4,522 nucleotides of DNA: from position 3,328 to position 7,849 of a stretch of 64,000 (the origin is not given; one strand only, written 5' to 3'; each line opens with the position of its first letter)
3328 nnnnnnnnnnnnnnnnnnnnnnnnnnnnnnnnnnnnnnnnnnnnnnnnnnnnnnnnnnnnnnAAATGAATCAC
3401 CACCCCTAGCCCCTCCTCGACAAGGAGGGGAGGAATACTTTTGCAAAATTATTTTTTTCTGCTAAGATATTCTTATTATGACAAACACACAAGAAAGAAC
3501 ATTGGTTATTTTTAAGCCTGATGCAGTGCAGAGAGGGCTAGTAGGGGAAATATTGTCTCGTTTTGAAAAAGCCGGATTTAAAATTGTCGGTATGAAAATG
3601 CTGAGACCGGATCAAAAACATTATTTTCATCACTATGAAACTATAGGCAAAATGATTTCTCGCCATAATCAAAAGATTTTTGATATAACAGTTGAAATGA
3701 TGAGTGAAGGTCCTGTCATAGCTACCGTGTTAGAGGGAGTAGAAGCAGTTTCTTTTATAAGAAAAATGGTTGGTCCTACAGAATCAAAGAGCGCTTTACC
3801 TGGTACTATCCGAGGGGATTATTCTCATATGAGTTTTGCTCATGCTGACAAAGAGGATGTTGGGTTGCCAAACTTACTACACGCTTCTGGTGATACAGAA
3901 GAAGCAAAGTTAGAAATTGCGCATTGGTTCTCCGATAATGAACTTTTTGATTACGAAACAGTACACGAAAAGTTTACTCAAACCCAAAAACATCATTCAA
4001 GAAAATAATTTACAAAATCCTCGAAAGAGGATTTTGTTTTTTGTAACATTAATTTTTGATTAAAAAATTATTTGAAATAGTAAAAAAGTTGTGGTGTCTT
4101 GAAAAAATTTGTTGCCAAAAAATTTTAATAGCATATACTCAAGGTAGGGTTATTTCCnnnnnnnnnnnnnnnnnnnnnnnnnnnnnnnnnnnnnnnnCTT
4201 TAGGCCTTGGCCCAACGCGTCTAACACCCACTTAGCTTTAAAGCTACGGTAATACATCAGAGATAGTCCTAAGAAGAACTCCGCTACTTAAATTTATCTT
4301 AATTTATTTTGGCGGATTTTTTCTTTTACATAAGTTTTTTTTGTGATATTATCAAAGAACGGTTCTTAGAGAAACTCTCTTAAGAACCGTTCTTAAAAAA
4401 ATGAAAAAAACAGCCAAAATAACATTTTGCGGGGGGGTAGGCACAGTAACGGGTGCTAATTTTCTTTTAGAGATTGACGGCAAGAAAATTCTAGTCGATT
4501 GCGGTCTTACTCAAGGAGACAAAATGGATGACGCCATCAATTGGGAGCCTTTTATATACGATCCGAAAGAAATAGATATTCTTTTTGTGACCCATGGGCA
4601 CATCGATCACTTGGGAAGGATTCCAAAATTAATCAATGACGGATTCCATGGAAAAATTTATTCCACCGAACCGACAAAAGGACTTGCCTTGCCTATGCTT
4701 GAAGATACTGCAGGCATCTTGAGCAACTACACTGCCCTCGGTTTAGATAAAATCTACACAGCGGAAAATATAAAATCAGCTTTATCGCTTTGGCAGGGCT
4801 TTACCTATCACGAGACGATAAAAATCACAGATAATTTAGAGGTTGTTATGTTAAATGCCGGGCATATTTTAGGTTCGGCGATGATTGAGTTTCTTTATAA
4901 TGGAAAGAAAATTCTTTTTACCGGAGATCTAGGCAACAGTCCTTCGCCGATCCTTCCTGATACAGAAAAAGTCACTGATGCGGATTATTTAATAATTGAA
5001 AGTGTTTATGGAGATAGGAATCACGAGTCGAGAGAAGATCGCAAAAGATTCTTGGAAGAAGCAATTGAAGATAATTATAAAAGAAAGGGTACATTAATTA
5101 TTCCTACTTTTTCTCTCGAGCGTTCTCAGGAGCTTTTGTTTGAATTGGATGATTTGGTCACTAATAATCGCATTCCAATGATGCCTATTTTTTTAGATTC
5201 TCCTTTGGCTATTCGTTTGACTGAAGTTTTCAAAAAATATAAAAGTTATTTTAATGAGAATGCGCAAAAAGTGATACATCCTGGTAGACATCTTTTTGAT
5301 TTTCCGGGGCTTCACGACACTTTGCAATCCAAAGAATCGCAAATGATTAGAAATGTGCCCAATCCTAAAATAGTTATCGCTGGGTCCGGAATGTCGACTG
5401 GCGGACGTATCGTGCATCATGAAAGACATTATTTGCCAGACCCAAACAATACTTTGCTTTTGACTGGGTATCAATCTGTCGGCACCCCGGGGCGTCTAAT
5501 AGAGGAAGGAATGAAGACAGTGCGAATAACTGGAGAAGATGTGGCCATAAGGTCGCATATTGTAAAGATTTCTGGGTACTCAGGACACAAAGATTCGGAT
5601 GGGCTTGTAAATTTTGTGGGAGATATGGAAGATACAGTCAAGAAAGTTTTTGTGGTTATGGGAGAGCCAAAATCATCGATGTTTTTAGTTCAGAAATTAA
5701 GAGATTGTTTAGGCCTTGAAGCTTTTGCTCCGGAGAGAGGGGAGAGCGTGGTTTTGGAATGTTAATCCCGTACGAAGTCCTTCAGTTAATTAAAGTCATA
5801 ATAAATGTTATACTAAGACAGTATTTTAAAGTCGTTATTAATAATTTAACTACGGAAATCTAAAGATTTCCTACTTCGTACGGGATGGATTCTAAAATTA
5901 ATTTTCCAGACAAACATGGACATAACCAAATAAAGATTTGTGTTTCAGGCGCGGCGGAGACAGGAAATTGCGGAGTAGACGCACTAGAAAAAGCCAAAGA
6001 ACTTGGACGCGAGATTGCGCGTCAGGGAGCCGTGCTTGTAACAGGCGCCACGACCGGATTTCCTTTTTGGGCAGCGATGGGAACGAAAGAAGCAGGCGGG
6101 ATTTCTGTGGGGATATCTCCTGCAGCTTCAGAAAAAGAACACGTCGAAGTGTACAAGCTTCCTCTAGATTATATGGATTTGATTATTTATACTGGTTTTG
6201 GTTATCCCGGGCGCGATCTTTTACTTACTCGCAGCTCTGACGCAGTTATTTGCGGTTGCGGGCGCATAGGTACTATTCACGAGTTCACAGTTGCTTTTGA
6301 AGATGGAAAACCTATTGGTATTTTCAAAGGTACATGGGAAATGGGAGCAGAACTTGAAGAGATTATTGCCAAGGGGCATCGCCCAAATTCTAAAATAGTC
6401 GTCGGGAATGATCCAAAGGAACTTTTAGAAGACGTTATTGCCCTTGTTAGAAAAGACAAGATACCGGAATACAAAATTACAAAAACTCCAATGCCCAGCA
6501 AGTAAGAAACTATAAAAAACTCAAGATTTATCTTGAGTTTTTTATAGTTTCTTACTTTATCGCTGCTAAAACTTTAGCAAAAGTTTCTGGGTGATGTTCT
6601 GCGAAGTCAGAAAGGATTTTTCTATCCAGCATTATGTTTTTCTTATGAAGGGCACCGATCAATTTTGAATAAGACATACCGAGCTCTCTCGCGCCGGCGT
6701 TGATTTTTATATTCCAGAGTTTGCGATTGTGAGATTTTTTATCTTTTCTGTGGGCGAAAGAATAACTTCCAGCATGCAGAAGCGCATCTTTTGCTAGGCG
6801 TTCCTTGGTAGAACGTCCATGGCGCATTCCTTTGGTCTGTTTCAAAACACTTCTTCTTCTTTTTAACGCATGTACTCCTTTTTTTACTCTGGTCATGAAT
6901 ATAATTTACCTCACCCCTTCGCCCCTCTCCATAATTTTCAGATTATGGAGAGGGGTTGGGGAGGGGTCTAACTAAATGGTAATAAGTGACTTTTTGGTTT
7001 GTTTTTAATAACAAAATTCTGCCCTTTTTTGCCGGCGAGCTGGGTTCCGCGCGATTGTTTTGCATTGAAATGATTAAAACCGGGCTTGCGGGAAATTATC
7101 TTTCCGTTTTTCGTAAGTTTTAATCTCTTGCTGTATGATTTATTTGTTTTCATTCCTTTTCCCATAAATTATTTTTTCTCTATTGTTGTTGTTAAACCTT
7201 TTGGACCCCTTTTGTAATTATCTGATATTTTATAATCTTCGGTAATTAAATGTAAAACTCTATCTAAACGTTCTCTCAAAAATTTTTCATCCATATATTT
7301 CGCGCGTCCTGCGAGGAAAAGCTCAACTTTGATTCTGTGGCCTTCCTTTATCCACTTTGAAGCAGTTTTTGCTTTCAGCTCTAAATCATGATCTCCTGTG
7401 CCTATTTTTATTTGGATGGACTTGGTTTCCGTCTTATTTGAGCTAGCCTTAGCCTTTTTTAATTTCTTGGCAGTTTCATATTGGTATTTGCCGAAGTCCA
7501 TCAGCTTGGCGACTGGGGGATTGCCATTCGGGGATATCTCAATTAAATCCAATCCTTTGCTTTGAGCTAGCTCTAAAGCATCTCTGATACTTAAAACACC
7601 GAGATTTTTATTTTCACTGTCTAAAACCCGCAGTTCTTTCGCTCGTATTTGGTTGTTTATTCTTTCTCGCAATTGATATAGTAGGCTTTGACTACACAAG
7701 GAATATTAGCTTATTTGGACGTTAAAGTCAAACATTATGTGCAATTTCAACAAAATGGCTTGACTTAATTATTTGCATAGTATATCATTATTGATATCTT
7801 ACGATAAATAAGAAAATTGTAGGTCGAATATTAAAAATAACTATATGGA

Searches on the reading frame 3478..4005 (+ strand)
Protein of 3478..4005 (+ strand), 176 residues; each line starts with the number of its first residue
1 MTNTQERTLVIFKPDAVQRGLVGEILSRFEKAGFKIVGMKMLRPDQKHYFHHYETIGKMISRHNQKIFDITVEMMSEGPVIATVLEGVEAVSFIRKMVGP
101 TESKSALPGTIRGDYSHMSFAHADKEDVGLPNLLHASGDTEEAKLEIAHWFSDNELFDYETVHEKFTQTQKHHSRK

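Call 58: search_protein_families(library=pfam, proteins=[window:3478-4005:+], max_evalue=0.00001)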
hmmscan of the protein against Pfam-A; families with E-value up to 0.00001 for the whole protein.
window:3478-4005:+ (176 aa): 1 family
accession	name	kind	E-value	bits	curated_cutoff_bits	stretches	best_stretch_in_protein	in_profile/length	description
PF00334.24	NDK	-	7.4e-40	136.4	27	1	6-155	1-134/135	Nucleoside diphosphate kinase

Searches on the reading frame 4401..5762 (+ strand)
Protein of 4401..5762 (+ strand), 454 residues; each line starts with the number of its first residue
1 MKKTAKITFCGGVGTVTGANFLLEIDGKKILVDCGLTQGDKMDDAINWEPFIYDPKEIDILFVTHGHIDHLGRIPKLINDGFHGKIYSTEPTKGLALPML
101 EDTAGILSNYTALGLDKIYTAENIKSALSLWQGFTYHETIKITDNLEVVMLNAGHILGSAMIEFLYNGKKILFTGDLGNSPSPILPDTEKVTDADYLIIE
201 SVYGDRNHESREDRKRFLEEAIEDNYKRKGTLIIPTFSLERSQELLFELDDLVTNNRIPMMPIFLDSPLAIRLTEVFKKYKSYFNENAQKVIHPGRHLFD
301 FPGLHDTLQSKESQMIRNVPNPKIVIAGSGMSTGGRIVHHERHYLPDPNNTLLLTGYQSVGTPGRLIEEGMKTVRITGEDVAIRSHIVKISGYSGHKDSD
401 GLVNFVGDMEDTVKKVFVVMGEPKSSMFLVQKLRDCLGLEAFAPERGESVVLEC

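Call 58: search_protein_families(library=pfam, proteins=[window:4401-5762:+], max_evalue=0.00001)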
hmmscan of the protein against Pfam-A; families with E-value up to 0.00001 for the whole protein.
window:4401-5762:+ (454 aa): 5 families
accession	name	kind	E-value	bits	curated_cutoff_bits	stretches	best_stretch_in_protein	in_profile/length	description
PF10996.14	Beta-Casp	-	1.9e-35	122.4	27.7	1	243-366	2-119/120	Beta-Casp domain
PF00753.33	Lactamase_B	-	1.4e-13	51.7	22.7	1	20-199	8-162/196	Metallo-beta-lactamase superfamily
PF16661.11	Lactamase_B_6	-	5.3e-12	45.9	27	1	22-176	1-161/193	Metallo-beta-lactamase superfamily domain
PF07521.17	RMMBL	-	1.6e-09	38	21.6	1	381-444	2-63/63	Zn-dependent metallo-hydrolase RNA specificity domain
PF12706.13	Lactamase_B_2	-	2e-08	34.5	27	1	29-207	2-171/200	Beta-lactamase superfamily domain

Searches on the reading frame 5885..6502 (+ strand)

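Call 58: search_protein_families(library=pfam, proteins=[window:5885-6502:+], max_evalue=0.00001)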
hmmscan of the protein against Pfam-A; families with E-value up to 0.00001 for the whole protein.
window:5885-6502:+ (206 aa): 1 family
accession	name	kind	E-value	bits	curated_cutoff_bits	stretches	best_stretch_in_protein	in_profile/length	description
PF18306.6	LDcluster4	-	5e-35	120.8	26.3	1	16-180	2-150/151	SLOG cluster4 family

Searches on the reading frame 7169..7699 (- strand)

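Call 72: search_protein_families(library=pfam, proteins=[window:7169-7699:-], max_evalue=0.00001)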
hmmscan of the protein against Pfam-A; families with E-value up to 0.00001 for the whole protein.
window:7169-7699:- (176 aa): 2 families
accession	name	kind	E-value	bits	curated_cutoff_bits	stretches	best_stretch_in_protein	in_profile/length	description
PF05198.21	IF3_N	-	7.7e-29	100.1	26.9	1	14-83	1-70/70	Translation initiation factor IF-3, N-terminal domain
PF00707.27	IF3_C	-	2.3e-11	43.9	34.8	1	91-173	2-83/86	Translation initiation factor IF-3, C-terminal domain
